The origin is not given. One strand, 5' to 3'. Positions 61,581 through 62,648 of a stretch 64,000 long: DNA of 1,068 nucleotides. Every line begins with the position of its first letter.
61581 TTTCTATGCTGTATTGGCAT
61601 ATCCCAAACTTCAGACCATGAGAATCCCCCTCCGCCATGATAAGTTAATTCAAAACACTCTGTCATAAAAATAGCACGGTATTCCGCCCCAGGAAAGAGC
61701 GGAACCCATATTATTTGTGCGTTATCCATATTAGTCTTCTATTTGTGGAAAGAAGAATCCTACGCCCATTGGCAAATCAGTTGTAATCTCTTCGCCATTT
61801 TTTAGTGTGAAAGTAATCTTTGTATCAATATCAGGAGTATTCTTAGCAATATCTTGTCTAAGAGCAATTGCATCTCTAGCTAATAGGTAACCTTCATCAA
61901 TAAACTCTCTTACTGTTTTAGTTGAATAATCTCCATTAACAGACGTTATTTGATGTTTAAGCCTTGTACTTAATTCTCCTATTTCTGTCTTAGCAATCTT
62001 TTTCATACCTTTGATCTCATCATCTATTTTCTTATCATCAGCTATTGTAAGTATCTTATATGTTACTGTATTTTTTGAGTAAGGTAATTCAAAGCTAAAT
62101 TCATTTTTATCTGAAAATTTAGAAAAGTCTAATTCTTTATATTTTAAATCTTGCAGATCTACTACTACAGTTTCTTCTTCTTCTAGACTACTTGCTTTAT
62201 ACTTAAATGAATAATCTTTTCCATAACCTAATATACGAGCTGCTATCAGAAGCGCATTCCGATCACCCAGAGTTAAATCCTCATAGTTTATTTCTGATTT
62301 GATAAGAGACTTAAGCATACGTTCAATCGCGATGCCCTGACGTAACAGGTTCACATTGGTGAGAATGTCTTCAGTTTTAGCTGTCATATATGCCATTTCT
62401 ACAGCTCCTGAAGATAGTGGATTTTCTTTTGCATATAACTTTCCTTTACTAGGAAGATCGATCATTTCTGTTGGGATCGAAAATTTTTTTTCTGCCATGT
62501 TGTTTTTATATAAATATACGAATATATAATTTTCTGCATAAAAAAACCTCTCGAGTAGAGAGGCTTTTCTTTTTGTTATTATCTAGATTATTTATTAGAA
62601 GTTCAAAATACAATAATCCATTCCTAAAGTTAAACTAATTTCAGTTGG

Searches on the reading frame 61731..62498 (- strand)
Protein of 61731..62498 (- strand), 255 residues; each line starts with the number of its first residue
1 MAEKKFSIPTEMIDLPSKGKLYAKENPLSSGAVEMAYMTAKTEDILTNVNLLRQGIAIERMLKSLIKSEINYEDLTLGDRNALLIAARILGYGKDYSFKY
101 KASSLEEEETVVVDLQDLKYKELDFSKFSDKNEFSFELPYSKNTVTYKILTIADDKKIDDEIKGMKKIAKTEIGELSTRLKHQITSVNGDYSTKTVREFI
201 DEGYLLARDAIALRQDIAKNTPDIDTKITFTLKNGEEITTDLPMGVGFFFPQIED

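Call 6: search_protein_families(library=pfam, proteins=[window:61731-62498:-], max_evalue=0.01)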
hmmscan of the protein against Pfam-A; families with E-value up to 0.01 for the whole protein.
window:61731-62498:- (255 aa): 1 family
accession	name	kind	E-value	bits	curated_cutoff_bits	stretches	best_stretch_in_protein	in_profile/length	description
PF12322.14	T4_baseplate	-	1.5e-09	38.3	24.5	1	25-237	14-206/219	T4 bacteriophage base plate protein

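Call 7: search_protein_families(library=phrogs, proteins=[window:61731-62498:-], max_evalue=0.001)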
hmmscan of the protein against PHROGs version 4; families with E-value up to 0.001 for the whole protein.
window:61731-62498:- (255 aa): 1 family
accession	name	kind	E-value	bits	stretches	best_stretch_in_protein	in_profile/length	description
phrog_150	-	tail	1.3e-11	45.5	1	1-251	5-234/282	baseplate hub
